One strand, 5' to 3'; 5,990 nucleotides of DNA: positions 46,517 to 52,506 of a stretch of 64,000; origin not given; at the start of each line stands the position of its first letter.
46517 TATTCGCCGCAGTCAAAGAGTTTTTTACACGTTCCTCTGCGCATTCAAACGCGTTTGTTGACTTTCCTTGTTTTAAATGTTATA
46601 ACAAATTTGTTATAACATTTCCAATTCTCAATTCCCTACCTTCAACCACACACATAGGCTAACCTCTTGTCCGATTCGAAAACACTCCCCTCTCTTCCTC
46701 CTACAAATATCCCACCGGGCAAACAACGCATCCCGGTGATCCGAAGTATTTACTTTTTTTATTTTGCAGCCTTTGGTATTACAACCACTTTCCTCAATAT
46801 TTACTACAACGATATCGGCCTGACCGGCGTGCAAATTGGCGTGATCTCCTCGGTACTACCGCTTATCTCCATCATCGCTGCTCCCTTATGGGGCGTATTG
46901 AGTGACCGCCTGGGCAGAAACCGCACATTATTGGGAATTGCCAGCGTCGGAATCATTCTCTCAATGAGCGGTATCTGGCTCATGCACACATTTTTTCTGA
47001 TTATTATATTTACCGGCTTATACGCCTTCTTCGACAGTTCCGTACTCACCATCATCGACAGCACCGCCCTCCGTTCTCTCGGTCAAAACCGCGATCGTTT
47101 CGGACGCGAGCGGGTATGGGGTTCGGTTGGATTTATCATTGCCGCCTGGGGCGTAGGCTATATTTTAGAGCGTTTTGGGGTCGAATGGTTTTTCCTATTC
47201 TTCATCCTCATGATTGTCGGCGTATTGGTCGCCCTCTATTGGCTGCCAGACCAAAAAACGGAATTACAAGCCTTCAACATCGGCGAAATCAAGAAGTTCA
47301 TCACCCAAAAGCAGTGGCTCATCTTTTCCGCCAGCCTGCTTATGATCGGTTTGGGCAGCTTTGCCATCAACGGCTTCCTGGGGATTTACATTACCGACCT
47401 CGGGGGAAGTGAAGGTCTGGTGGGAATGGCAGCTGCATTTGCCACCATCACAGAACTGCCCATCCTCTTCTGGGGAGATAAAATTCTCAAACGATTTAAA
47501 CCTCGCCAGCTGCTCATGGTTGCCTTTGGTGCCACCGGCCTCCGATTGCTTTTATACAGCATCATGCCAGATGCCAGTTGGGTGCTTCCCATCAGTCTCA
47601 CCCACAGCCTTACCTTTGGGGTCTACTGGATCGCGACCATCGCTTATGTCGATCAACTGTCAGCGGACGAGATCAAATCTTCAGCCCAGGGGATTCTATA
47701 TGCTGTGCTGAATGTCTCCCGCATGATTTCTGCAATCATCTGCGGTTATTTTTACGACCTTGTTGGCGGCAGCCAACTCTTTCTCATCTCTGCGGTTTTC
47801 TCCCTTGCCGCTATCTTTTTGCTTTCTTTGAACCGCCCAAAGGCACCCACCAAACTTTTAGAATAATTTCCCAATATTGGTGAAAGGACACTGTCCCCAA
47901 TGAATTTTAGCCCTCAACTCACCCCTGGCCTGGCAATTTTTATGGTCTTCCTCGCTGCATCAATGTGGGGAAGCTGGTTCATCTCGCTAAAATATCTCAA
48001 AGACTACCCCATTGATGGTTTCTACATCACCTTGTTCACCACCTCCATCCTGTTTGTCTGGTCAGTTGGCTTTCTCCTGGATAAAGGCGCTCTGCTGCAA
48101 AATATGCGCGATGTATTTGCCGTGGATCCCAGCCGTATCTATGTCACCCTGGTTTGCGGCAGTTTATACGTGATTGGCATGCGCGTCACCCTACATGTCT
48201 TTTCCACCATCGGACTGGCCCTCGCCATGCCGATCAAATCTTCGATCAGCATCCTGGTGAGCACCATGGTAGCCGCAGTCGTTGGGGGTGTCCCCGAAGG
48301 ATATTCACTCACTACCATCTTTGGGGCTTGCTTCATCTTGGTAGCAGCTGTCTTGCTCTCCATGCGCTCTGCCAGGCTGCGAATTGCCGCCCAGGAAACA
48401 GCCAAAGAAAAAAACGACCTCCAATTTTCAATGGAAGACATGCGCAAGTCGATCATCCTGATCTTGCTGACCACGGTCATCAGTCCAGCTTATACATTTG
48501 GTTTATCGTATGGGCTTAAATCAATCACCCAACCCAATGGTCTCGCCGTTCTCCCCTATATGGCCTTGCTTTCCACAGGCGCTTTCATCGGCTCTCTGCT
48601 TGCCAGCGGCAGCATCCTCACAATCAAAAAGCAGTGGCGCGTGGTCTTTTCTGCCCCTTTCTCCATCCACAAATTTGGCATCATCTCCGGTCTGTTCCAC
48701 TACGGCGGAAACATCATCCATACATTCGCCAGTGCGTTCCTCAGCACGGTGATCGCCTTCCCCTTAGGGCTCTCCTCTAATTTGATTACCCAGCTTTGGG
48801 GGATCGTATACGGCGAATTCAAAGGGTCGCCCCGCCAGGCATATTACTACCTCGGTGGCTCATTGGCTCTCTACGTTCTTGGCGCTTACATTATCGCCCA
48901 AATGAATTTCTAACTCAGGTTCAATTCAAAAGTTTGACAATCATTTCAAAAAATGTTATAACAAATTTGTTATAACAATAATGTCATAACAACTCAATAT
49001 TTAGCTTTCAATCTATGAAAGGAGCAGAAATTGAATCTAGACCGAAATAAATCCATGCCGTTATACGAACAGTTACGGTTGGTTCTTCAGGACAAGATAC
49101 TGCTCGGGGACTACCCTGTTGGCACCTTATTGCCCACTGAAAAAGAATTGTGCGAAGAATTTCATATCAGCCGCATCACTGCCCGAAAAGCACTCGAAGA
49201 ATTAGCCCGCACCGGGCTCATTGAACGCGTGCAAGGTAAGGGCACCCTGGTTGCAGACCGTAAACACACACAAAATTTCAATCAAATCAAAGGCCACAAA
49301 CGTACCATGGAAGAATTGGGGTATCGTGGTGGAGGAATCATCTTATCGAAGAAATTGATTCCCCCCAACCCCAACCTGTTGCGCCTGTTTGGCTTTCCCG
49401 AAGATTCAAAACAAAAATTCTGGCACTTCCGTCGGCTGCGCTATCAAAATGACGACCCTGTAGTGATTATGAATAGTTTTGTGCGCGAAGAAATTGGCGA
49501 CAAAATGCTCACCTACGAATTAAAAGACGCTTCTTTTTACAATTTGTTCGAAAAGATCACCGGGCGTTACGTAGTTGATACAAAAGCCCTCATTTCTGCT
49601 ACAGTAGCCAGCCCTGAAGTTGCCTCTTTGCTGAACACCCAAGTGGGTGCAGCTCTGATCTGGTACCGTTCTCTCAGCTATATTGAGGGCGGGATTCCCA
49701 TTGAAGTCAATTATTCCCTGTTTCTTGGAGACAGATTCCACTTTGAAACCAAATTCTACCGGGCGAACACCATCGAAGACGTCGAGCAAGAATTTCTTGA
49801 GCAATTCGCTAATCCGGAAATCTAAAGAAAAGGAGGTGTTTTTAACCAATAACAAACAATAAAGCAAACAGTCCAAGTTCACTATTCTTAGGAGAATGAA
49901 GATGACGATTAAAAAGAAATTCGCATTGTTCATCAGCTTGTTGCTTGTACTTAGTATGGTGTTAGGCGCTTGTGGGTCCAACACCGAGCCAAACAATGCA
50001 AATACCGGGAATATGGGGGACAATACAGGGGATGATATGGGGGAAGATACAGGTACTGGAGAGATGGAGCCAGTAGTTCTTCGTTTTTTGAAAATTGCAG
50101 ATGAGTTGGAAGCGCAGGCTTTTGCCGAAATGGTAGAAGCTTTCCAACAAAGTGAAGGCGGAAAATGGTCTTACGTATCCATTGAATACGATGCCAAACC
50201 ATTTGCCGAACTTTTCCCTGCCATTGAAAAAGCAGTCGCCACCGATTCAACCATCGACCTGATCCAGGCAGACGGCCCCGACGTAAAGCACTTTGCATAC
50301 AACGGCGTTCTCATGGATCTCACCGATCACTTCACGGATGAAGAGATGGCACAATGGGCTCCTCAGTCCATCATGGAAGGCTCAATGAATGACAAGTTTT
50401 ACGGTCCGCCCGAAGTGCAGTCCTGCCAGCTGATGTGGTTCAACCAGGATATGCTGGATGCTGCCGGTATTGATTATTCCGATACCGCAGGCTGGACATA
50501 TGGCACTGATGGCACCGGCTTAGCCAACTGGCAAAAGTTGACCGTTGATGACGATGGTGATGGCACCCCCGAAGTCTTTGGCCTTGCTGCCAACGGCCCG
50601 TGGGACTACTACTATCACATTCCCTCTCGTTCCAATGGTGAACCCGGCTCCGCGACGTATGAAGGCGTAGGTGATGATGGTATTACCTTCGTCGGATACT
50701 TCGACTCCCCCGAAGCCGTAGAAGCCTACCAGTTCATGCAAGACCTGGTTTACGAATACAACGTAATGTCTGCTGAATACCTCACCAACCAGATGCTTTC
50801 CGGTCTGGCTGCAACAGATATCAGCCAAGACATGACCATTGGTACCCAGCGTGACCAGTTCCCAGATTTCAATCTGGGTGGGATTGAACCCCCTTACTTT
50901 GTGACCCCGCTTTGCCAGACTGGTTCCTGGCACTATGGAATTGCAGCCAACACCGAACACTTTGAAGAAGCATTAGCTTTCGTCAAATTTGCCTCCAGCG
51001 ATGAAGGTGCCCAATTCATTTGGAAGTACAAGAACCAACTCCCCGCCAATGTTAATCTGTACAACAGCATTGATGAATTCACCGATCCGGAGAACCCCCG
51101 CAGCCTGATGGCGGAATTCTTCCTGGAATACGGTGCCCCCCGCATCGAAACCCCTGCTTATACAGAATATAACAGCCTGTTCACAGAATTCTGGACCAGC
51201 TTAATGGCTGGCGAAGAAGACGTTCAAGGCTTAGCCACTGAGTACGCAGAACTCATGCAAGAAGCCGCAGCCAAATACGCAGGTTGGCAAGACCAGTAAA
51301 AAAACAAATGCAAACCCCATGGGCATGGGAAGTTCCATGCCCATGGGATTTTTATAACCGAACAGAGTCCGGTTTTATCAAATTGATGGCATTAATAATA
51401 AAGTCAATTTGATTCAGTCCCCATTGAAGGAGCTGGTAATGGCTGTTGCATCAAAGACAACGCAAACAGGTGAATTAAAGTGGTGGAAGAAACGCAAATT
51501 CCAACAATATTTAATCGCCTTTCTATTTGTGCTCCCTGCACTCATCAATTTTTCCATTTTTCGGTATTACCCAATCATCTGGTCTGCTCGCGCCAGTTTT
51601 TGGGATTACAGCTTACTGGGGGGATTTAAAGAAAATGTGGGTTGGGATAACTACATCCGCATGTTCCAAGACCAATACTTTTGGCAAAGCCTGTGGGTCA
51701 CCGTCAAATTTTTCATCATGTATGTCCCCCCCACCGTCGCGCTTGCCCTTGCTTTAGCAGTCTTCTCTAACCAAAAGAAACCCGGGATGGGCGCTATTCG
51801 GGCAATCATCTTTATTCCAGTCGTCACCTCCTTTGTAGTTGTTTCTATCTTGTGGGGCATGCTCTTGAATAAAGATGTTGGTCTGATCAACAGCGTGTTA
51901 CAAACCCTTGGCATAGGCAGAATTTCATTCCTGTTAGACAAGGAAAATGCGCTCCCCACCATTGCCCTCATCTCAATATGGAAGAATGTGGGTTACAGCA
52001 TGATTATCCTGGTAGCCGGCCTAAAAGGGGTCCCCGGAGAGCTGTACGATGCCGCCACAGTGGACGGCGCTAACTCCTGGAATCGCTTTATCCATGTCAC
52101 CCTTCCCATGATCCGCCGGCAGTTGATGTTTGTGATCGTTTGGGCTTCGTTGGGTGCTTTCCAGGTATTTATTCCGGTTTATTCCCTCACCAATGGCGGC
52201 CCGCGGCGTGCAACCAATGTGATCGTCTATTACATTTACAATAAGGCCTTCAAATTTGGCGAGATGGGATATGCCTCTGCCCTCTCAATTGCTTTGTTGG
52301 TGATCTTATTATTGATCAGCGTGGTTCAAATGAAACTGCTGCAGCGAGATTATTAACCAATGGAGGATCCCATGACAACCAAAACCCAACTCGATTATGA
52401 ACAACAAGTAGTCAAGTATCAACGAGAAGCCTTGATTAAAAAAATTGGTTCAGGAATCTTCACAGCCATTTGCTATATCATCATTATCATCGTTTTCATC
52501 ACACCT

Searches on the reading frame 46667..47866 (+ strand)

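Call 67: search_protein_families(library=pfam, proteins=[window:46667-47866:+], max_evalue=0.000001)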
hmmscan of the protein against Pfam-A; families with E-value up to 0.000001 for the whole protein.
window:46667-47866:+ (399 aa): 4 families
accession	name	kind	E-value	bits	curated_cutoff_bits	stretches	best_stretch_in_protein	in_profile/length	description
PF12832.13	MFS_1_like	-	2.6e-68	231.2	25.2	1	27-373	6-372/373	MFS_1 like family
PF07690.21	MFS_1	-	2.1e-36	126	33.4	2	28-330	4-321/347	Major Facilitator Superfamily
PF01306.25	LacY_symp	-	1.4e-12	47.6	24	1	26-389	13-403/413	LacY proton/sugar symporter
PF03825.22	Nuc_H_symport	-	6.4e-11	42.3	25.9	1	29-387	11-392/400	Nucleoside H+ symporter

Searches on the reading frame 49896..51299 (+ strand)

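Call 67: search_protein_families(library=pfam, proteins=[window:49896-51299:+], max_evalue=0.000001)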
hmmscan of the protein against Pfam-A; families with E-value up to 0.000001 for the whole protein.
window:49896-51299:+ (467 aa): 2 families
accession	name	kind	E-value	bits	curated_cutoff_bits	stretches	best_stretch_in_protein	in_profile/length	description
PF01547.30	SBP_bac_1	-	1.6e-15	58.3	26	1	72-372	6-306/307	Bacterial extracellular solute-binding protein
PF13416.11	SBP_bac_8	-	3.7e-15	56.9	27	1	78-393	1-270/279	Bacterial extracellular solute-binding protein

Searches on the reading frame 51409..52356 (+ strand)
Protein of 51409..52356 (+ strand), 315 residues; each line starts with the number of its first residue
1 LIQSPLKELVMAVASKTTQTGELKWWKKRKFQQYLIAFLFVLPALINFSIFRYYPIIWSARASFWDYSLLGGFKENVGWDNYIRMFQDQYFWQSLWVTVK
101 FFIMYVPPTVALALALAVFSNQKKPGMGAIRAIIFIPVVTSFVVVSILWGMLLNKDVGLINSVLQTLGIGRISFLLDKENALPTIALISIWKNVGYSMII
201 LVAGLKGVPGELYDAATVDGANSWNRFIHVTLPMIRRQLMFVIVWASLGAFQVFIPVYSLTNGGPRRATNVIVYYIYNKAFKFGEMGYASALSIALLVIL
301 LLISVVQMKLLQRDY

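Call 67: search_protein_families(library=pfam, proteins=[window:51409-52356:+], max_evalue=0.000001)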
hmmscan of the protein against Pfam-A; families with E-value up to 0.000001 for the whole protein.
window:51409-52356:+ (315 aa): 1 family
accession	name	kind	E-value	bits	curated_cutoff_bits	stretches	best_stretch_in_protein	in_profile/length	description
PF00528.27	BPD_transp_1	-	2.3e-13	50.7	26.4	1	112-307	4-175/184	Binding-protein-dependent transport system inner membrane component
